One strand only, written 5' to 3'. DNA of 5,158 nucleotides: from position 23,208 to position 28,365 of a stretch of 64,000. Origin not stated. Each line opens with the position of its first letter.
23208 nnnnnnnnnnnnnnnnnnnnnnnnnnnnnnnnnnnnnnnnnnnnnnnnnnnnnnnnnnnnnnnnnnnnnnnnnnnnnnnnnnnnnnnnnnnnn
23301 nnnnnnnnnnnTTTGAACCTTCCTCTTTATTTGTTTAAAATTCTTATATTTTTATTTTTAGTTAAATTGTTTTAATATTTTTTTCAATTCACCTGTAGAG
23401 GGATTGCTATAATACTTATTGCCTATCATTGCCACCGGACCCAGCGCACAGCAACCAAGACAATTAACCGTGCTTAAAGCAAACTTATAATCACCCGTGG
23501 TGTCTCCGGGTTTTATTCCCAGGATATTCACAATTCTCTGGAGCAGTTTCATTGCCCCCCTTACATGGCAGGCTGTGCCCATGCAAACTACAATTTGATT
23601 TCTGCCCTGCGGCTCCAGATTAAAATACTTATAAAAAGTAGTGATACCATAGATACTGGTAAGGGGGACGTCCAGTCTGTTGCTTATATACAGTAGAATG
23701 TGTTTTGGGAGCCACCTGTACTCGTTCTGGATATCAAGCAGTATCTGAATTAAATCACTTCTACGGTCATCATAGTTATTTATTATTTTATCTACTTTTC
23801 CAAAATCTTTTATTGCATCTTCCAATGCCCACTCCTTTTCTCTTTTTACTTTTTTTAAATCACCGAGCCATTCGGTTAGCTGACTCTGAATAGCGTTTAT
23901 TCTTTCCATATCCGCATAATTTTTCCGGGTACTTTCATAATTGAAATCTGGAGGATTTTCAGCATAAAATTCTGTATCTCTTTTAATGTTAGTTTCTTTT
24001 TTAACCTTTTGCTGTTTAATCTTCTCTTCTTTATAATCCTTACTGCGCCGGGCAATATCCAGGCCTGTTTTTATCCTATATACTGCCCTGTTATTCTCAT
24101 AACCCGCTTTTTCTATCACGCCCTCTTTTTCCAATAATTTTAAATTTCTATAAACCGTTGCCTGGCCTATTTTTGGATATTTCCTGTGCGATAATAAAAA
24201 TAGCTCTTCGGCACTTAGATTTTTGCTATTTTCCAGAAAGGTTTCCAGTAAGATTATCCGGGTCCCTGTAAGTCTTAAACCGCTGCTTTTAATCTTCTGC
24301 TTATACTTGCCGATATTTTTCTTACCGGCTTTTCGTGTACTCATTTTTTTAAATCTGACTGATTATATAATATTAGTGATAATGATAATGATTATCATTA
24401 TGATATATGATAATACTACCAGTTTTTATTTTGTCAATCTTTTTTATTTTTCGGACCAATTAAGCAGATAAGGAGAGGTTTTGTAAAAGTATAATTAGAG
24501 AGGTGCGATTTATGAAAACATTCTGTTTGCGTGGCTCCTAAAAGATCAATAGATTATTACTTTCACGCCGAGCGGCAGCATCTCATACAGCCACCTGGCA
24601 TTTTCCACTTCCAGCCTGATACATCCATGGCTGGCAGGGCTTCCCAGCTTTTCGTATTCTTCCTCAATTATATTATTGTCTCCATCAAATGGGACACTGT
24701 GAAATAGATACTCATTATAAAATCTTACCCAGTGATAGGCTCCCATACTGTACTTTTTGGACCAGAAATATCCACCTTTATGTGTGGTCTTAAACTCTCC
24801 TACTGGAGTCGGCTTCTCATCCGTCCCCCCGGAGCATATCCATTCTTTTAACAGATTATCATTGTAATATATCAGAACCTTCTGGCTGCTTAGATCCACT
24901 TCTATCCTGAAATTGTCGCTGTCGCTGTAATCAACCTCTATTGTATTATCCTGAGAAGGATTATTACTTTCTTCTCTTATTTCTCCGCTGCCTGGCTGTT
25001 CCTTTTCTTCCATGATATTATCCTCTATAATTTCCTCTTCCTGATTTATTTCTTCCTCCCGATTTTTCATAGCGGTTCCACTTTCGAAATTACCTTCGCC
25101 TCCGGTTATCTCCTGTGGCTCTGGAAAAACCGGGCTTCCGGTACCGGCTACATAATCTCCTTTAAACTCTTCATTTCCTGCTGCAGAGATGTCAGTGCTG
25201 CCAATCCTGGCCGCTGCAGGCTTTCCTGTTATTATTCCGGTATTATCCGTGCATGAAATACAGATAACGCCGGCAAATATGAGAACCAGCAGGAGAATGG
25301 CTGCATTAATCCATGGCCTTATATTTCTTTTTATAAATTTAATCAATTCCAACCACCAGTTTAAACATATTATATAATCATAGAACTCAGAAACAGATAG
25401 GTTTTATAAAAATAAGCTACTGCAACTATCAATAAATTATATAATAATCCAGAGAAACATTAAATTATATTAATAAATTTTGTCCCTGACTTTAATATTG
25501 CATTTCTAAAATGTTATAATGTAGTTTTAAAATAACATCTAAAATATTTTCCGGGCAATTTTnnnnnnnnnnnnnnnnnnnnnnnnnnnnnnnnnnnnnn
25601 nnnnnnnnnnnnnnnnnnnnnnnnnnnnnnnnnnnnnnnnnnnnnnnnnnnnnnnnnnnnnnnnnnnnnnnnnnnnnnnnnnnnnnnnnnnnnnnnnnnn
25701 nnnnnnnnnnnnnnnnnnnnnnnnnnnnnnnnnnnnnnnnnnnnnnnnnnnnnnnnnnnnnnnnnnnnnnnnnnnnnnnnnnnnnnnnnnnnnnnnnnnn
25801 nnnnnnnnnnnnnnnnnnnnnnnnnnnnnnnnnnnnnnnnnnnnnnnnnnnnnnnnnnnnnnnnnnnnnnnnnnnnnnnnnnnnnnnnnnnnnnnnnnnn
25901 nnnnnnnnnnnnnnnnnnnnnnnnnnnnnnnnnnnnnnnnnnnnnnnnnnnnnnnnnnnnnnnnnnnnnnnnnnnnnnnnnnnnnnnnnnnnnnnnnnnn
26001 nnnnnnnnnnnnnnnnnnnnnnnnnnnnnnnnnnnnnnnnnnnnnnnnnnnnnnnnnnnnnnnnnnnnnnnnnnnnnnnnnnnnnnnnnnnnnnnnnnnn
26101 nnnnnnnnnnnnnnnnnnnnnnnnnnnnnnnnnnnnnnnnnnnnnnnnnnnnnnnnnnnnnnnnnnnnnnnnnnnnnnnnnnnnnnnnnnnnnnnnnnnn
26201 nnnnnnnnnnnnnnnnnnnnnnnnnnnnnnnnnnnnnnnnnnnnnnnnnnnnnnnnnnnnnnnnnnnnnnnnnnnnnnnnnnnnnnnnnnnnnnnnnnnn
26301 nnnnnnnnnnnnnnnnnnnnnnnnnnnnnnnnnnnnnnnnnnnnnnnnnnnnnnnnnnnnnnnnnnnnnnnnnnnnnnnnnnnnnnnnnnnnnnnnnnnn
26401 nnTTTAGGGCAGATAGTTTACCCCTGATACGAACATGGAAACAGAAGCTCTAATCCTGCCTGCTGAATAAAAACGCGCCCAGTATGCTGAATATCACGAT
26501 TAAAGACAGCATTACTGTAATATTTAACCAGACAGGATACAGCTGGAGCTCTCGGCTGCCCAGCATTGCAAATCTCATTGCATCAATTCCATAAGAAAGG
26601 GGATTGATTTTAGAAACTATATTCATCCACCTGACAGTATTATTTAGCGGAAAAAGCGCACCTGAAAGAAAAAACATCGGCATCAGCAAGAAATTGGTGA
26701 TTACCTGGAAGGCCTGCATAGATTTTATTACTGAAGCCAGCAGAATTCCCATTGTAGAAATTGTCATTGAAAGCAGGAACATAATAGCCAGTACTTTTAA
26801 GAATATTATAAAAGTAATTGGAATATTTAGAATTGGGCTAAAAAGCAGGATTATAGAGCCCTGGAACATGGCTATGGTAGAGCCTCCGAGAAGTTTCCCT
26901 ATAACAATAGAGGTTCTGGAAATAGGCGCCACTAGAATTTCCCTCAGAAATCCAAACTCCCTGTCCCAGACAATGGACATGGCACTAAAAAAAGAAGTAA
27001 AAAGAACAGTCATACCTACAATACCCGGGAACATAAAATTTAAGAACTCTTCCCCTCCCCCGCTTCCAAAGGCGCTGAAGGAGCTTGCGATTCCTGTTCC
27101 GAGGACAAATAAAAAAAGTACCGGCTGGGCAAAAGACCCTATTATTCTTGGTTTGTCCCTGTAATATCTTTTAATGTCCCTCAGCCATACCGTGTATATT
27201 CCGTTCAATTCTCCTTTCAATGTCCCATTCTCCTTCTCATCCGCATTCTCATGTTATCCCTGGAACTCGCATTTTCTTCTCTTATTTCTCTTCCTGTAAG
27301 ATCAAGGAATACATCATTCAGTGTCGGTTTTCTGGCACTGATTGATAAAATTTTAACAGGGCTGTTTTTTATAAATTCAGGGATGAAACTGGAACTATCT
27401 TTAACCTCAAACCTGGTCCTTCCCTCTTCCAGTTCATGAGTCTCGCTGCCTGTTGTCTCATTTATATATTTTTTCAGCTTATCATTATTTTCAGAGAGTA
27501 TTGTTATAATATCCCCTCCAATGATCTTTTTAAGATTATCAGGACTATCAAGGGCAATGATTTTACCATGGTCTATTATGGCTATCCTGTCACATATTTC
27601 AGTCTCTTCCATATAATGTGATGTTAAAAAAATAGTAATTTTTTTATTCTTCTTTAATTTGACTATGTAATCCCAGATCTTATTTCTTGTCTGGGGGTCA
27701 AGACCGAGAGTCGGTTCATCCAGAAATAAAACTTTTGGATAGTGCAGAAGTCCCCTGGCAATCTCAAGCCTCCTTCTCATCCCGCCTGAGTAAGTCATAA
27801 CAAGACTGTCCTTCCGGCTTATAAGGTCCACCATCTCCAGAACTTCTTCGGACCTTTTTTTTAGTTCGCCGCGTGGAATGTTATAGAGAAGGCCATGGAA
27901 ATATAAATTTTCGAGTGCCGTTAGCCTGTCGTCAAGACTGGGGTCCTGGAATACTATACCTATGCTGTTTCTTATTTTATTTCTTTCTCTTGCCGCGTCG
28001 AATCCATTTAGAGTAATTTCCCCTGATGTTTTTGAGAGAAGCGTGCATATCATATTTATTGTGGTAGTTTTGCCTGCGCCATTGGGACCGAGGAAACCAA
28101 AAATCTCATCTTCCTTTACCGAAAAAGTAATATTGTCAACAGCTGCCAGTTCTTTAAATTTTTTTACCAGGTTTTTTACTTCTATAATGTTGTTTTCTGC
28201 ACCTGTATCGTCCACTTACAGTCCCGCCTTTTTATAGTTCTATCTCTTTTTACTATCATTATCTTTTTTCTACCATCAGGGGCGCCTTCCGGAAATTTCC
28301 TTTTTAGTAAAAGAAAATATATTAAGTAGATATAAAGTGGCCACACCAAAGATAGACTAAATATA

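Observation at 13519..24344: Two NuoE/NuoF sets flanking one formate dehydrogenase: candidate electron-bifurcating FDH with a hydrogenase-less NuoEFG-like module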

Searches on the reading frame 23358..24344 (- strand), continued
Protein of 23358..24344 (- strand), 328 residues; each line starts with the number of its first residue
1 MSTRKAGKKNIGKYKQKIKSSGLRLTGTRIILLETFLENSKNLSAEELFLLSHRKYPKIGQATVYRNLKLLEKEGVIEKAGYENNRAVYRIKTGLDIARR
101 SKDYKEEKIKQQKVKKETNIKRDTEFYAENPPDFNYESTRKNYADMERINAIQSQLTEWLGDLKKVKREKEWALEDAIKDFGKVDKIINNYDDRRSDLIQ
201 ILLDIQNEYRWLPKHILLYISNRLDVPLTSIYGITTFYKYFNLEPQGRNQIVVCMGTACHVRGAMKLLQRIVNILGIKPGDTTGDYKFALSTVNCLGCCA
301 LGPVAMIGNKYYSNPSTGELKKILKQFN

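Call 69: search_protein_families(library=pfam, proteins=[L049:5616-9500:-, L049:2671-5535:-, L049:13895-15427:-, L049:16626-17687:-, L042:13195-13800:+, L042:13804-15462:+, L042:6121-8433:-, L074:771-2699:+, L074:2699-4054:+, L018:15437-18601:-], max_evalue=0.000001)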
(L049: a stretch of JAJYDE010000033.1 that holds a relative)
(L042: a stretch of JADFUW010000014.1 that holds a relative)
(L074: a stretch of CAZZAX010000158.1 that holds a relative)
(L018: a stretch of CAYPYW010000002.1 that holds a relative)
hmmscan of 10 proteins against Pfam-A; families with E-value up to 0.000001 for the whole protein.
L049:5616-9500:- (1294 aa): 10 families
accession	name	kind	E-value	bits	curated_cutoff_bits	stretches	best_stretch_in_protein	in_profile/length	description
PF01855.24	POR_N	-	1.1e-42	146.8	27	1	82-264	9-185/231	Pyruvate flavodoxin/ferredoxin oxidoreductase, thiamine diP-bdg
PF01558.24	POR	-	5.2e-19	69.5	27.4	1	505-688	8-172/173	Pyruvate ferredoxin/flavodoxin oxidoreductase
PF02775.26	TPP_enzyme_C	-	3.8e-15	56.4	21.9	1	1006-1159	20-151/151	Thiamine pyrophosphate enzyme, C-terminal TPP binding domain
PF17147.9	PFOR_II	-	7.3e-13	49.2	27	1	326-406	1-81/102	Pyruvate:ferredoxin oxidoreductase core domain II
PF00037.32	Fer4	-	6.3e-10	38.9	21.1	0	857-877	3-23/24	4Fe-4S binding domain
PF12837.12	Fer4_6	-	9.2e-09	35.3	25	0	797-818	2-23/24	4Fe-4S binding domain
PF12797.12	Fer4_2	-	3.6e-08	33.3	24.5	0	797-815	3-21/22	4Fe-4S binding domain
PF14697.11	Fer4_21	-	2.8e-07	31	35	0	855-879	34-59/59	4Fe-4S dicluster domain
PF13237.11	Fer4_10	-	4.3e-07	30.2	25.5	0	797-873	2-53/53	4Fe-4S dicluster domain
PF13183.11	Fer4_8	-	1e-06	29.6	27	0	801-875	2-67/68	4Fe-4S dicluster domain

L049:2671-5535:- (954 aa): 1 family
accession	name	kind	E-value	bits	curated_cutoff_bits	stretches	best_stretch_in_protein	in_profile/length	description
PF01326.24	PPDK_N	-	1.2e-21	77.8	27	1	88-309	85-215/328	Pyruvate phosphate dikinase, AMP/ATP-binding domain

L049:13895-15427:- (510 aa): 3 families
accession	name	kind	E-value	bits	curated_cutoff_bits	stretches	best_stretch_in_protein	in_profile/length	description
PF00263.26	Secretin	-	1.4e-46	158.7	27.5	1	338-501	1-169/169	Bacterial type II and III secretion system protein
PF07660.19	STN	-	2.3e-12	46.9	28.4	1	123-169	2-51/52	Secretin and TonB N terminus short domain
PF21305.2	type_II_gspD_N0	-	2.1e-09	37.5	27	1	103-157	2-60/71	GspD-like, N0 domain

L049:16626-17687:- (353 aa): 2 families
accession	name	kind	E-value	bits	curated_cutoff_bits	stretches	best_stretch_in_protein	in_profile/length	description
PF11104.14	PilM_2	-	1.4e-73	248.2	27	1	13-349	1-339/340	Type IV pilus assembly protein PilM;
PF14450.12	FtsA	-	1.3e-15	58.3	31.8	1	189-331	1-114/127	Cell division protein FtsA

L042:13195-13800:+ (201 aa): 1 family
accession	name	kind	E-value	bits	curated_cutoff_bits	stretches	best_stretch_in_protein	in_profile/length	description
PF03167.25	UDG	-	1.8e-36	125.8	24.3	1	29-165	1-127/141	Uracil DNA glycosylase superfamily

L042:13804-15462:+ (552 aa): 5 families
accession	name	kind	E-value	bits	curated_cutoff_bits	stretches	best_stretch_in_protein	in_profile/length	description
PF22505.1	RNase_J_b_CASP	-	5e-45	152.8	27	1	222-346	2-126/126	Ribonuclease J, beta-CASP domain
PF17770.6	RNase_J_C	-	3.7e-29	102.2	23.8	1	452-552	1-102/102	Ribonuclease J C-terminal domain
PF00753.33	Lactamase_B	-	1.8e-13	51.4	22.7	1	20-163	7-151/196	Metallo-beta-lactamase superfamily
PF12706.13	Lactamase_B_2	-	3e-13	50.2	27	1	53-163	21-144/200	Beta-lactamase superfamily domain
PF07521.17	RMMBL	-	2.3e-10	40.7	21.6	1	358-405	8-57/63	Zn-dependent metallo-hydrolase RNA specificity domain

L042:6121-8433:- (770 aa): 4 families
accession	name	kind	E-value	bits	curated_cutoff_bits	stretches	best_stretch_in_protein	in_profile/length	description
PF07517.20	SecA_DEAD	-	3.4e-121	404.4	24.6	1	7-413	4-290/290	SecA DEAD-like domain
PF21090.3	P-loop_SecA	-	2.4e-82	276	27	1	428-615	1-204/205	SecA P-loop domain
PF01043.26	SecA_PP_bind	-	3.9e-37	127.6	23.5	1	257-369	4-110/110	SecA preprotein cross-linking domain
PF07516.18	SecA_SW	-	1.8e-25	90.6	26.7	1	618-767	1-125/200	SecA Wing and Scaffold domain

L074:771-2699:+ (642 aa): 7 families
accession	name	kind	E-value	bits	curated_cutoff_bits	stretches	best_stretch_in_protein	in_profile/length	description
PF17202.10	sCache_3_3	-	2.4e-29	102.3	28.8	1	211-323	3-105/107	Single cache domain 3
PF02518.31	HATPase_c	-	6.7e-27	94.6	26.4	1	529-637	2-110/111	Histidine kinase-, DNA gyrase B-, and HSP90-like ATPase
PF17201.10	Cache_3-Cache_2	-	1e-18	68.1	27.7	1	191-325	67-194/299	Cache 3/Cache 2 fusion domain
PF00512.31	HisKA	-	2.2e-16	60.1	26.9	1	422-484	3-64/66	His Kinase A (phospho-acceptor) domain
PF14827.12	dCache_3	-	2.8e-10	40.6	25.7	1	40-217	4-147/239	Double sensory domain of two-component sensor kinase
PF00672.30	HAMP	-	1.2e-07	32.4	25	1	347-397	2-51/53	HAMP domain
PF17203.10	sCache_3_2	-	2.4e-07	31.4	28.4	0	209-321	28-134/140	Single cache domain 3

L074:2699-4054:+ (451 aa): 8 families
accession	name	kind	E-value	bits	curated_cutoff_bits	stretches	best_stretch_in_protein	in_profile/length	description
PF00158.32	Sigma54_activat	-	1.8e-69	233.2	20.2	1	145-311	1-167/168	Sigma-54 interaction domain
PF00072.30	Response_reg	-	2.9e-32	111.6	30.2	1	7-116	1-110/111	Response regulator receiver domain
PF25601.1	AAA_lid_14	-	4.4e-27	94.2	27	1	317-389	1-73/87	AAA+ ATPase lid domain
PF14532.12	Sigma54_activ_2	-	2.9e-21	76.6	25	1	146-316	1-138/138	Sigma-54 interaction domain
PF02954.25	HTH_8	-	2.9e-15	56.2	22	1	405-445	2-42/42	Bacterial regulatory protein, Fis family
PF07728.20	AAA_5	-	6.5e-11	42.8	22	1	169-289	2-125/139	AAA domain (dynein-related subfamily)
PF07724.20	AAA_2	-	1.6e-09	38.5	27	1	167-298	4-136/166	AAA domain (Cdc48 subfamily)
PF00004.35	AAA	-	1e-07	32.9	21.2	1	169-302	1-127/131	ATPase family associated with various cellular activities (AAA)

L018:15437-18601:- (1054 aa): 7 families
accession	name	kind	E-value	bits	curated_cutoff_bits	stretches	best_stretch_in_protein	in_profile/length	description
PF01512.22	Complex1_51K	-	2.2e-47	161.1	31.2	1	182-355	1-149/150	Nuo51 FMN-binding domain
PF10589.14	NADH_4Fe-4S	-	3.6e-34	116.9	23.5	1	467-550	2-85/85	NADH-ubiquinone oxidoreductase-F iron-sulfur binding region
PF07992.20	Pyr_redox_2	-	8.4e-33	114.5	26.1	1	661-958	2-291/291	Pyridine nucleotide-disulphide oxidoreductase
PF14691.11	Fer4_20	-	4.3e-24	84.9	25.8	1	546-646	14-112/113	Dihydroprymidine dehydrogenase domain II, 4Fe-4S cluster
PF13738.12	Pyr_redox_3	-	6.9e-13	48.9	30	1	746-942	126-305/305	Pyridine nucleotide-disulphide oxidoreductase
PF00070.33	Pyr_redox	-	2.1e-08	35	22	0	792-865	2-78/82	Pyridine nucleotide-disulphide oxidoreductase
PF13450.12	NAD_binding_8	-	6.7e-08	33.1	21.9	1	664-697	1-34/68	NAD(P)-binding Rossmann-like domain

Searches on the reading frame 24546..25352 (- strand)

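Call 4: search_protein_families(library=pfam, proteins=[window:24546-25352:-], max_evalue=0.001)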
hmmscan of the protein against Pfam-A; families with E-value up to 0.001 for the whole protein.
window:24546-25352:- (268 aa): 1 family
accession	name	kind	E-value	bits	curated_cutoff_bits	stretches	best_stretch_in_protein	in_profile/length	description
PF03734.19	YkuD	-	1.3e-20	74.8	23.4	1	149-267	3-146/146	L,D-transpeptidase catalytic domain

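Call 5: search_protein_families(library=ncbifam, proteins=[window:24546-25352:-], max_evalue=0.001)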
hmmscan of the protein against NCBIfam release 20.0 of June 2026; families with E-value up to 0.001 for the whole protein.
window:24546-25352:- (268 aa): 4 families
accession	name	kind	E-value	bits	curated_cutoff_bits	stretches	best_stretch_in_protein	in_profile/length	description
NF004785.0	PRK06132.1-2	subfamily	5e-08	32.5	169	1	237-267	141-171/353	hypothetical protein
NF004786.0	PRK06132.1-3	equivalog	9.5e-08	31.2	329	1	144-267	25-138/418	hypothetical protein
NF009120.0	PRK12472.1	subfamily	5e-05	22.3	369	1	152-267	58-162/508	hypothetical protein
NF004787.0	PRK06132.1-4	equivalog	0.00022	20.2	409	1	146-261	56-160/347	hypothetical protein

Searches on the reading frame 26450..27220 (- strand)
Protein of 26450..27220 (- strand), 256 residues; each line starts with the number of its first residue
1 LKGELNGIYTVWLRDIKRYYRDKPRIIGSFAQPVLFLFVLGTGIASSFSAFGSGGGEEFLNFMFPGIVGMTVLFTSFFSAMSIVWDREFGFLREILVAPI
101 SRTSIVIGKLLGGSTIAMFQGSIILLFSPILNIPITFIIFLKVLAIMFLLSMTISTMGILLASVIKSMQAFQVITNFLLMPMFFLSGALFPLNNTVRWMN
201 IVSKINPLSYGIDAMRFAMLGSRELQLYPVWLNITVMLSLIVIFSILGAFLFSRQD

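Call 9: search_protein_families(library=pfam, proteins=[window:26450-27220:-], max_evalue=0.00001)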
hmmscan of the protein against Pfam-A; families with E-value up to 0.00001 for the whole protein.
window:26450-27220:- (256 aa): 3 families
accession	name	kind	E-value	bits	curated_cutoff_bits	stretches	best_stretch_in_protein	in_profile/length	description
PF01061.29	ABC2_membrane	-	2.5e-36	125.7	26.9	1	8-219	3-210/211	ABC-2 type transporter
PF12698.13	ABC2_membrane_3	-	3.6e-17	62.9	31.6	1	57-249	158-346/347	ABC-2 family transporter protein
PF12679.13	ABC2_membrane_2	-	4.4e-12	46.3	27.2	1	72-256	79-282/283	ABC-2 family transporter protein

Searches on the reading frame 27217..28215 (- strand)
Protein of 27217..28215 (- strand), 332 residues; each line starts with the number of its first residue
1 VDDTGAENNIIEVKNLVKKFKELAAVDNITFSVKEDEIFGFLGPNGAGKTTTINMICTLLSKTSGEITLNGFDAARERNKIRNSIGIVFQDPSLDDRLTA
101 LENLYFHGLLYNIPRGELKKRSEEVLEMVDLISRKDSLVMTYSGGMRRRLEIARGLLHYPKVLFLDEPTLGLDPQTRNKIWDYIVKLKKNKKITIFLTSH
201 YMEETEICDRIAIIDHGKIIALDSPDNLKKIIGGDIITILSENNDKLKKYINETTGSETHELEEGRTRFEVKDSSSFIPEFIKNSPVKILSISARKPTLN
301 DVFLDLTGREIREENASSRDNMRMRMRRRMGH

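Call 9: search_protein_families(library=pfam, proteins=[window:27217-28215:-], max_evalue=0.00001)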
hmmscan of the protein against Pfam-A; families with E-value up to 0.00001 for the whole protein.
window:27217-28215:- (332 aa): 4 families
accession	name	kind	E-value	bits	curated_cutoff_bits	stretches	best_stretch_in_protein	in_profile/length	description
PF00005.33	ABC_tran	-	6.7e-35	121.1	25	1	27-169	2-136/137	ABC transporter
PF13304.12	AAA_21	-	3.3e-09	37.7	27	0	155-200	251-298/304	AAA domain, putative AbiEii toxin, Type IV TA system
PF13732.12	DrrA1-3_C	-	3.7e-06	28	27.4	1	225-306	3-80/81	ATP-binding protein DrrA1-3-like, C-terminal domain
PF13175.12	AAA_15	-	9.9e-06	25.8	32.1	0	36-89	24-83/374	AAA ATPase domain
